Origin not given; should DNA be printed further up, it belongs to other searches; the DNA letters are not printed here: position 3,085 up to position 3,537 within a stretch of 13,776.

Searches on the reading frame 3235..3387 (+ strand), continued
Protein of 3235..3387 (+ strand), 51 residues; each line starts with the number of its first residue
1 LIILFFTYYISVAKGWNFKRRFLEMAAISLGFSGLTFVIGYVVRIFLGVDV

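Call 56: list_cluster_members(proteins=[P0148, P0160, P0176, P0181, P0180, P0162, P0151, P0154, P0155, P0121])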
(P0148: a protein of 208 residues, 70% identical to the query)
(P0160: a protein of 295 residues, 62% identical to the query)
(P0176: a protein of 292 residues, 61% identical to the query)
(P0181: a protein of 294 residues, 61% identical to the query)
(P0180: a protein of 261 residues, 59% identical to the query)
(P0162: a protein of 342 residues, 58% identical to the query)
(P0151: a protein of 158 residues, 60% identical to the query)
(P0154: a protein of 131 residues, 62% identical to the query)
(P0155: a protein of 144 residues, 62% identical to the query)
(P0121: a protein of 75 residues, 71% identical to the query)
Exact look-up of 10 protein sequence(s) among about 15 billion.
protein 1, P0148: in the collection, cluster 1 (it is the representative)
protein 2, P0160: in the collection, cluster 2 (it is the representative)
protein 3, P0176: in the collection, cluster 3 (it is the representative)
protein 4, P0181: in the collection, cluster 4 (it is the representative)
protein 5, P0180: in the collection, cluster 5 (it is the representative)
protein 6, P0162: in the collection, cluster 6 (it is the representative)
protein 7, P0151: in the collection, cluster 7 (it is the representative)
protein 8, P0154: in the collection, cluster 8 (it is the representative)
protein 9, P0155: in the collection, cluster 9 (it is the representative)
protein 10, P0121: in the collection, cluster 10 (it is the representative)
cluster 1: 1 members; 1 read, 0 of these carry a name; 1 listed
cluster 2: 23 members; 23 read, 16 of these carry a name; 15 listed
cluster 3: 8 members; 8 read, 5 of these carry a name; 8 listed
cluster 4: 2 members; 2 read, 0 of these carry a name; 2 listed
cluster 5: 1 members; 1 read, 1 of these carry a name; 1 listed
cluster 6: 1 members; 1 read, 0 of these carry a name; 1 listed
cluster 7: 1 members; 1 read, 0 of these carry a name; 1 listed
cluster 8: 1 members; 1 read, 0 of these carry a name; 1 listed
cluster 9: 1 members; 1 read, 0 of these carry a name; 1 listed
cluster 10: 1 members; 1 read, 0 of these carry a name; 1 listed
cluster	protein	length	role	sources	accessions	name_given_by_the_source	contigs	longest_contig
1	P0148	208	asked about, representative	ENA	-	-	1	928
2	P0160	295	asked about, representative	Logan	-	-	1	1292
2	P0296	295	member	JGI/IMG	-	VIT1/CCC1 family predicted Fe2+/Mn2+ transporter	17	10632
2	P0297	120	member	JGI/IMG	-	vacuolar iron transporter family protein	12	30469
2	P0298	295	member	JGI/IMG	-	VIT1/CCC1 family predicted Fe2+/Mn2+ transporter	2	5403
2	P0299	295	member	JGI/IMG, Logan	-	VIT1/CCC1 family predicted Fe2+/Mn2+ transporter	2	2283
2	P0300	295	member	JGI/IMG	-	VIT1/CCC1 family predicted Fe2+/Mn2+ transporter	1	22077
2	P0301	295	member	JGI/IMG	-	VIT1/CCC1 family predicted Fe2+/Mn2+ transporter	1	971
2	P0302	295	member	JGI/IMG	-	VIT1/CCC1 family predicted Fe2+/Mn2+ transporter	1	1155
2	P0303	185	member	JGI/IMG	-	VIT1/CCC1 family predicted Fe2+/Mn2+ transporter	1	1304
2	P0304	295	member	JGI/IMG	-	VIT1/CCC1 family predicted Fe2+/Mn2+ transporter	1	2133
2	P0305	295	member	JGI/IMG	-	VIT1/CCC1 family predicted Fe2+/Mn2+ transporter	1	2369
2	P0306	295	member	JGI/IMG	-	VIT1/CCC1 family predicted Fe2+/Mn2+ transporter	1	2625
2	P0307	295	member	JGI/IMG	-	VIT1/CCC1 family predicted Fe2+/Mn2+ transporter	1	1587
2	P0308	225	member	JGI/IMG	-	VIT1/CCC1 family predicted Fe2+/Mn2+ transporter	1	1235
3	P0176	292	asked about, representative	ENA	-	-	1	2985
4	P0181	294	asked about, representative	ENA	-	-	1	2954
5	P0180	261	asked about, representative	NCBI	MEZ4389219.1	MAG: VIT1/CCC1 transporter family protein [Candidatus Krumholzibacteriia bacterium]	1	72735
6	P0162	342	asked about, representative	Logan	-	-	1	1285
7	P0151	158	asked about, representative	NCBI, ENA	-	-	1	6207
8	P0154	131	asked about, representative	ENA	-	-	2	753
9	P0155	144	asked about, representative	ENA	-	-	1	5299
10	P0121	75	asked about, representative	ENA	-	-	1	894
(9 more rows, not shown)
